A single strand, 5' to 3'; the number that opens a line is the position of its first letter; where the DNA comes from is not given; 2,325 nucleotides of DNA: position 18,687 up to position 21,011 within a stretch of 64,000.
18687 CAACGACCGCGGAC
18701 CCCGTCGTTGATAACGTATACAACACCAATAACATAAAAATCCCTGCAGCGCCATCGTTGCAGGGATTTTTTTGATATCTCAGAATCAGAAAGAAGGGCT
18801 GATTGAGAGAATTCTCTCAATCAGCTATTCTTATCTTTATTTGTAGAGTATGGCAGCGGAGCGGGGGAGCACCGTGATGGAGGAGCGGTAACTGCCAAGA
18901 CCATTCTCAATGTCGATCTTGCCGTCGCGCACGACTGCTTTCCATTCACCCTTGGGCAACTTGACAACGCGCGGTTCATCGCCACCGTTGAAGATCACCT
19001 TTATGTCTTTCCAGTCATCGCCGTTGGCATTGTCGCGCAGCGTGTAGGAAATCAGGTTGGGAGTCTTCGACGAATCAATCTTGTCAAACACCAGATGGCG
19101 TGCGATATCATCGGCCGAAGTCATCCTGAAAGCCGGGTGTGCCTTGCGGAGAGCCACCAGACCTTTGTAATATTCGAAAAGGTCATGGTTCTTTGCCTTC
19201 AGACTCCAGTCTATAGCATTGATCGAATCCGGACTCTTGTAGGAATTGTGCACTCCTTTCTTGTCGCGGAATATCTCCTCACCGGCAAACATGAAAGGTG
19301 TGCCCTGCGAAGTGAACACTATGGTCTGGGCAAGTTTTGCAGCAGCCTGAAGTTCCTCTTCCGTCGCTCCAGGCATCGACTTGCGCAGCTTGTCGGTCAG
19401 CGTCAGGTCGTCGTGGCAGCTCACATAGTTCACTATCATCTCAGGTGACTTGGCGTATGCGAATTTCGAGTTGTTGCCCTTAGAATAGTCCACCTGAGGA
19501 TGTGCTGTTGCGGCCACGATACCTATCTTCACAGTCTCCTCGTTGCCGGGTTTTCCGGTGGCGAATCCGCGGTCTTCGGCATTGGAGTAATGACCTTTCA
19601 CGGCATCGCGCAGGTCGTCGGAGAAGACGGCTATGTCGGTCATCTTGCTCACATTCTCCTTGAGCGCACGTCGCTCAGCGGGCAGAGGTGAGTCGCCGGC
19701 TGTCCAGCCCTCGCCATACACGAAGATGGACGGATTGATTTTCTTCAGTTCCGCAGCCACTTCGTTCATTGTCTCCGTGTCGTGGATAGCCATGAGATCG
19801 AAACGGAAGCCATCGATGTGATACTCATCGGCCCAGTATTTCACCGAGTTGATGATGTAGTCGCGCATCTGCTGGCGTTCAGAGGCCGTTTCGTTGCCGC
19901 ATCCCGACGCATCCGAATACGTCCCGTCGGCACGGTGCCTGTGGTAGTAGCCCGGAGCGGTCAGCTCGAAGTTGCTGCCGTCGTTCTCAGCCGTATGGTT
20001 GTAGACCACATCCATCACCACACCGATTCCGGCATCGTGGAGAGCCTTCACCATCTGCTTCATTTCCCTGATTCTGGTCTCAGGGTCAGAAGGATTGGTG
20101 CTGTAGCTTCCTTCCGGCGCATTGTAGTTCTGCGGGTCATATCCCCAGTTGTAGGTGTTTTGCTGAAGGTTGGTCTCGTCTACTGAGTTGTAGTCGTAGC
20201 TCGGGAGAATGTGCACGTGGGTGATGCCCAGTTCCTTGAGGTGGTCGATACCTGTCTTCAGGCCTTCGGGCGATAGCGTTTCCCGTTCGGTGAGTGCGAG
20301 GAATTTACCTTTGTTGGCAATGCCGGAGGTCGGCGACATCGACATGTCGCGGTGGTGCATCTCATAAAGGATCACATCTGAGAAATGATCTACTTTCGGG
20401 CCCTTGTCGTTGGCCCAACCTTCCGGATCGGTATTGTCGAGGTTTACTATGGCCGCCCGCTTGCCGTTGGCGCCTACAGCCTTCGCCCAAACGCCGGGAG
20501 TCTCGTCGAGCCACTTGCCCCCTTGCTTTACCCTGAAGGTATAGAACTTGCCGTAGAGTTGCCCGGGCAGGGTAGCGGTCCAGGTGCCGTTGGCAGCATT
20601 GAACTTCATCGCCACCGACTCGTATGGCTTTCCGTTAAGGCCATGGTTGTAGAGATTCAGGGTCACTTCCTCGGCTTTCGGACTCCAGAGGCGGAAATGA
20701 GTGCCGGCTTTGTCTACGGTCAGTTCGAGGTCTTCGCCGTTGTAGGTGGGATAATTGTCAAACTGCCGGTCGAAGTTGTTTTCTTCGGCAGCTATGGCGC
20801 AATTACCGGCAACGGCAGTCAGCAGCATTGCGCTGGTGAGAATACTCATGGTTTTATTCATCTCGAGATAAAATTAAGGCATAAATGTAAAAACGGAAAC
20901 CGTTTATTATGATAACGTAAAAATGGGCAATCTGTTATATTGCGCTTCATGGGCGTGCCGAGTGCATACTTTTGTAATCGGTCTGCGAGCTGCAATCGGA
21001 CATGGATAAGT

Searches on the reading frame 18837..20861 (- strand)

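Call 5: search_protein_families(library=pfam, proteins=[window:18837-20861:-])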
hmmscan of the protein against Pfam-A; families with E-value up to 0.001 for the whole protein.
window:18837-20861:- (674 aa): 4 families
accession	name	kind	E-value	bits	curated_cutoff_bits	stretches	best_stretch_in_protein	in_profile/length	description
PF00128.31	Alpha-amylase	-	1.3e-19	71.2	22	2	200-293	20-95/446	Alpha amylase, catalytic domain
PF21653.3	pulA_all-beta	-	5e-18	64.8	26.7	1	587-648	2-60/60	Pullulanase, all-beta domain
PF02922.24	CBM_48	-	3.4e-11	43.7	22.4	1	45-117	2-75/83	Carbohydrate-binding module 48 (Isoamylase N-terminal domain)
PF11852.14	Pullul_strch_C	-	9.1e-09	35.5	29.7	1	563-637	44-120/165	Alpha-1,6-glucosidases, pullulanase-type, C-terminal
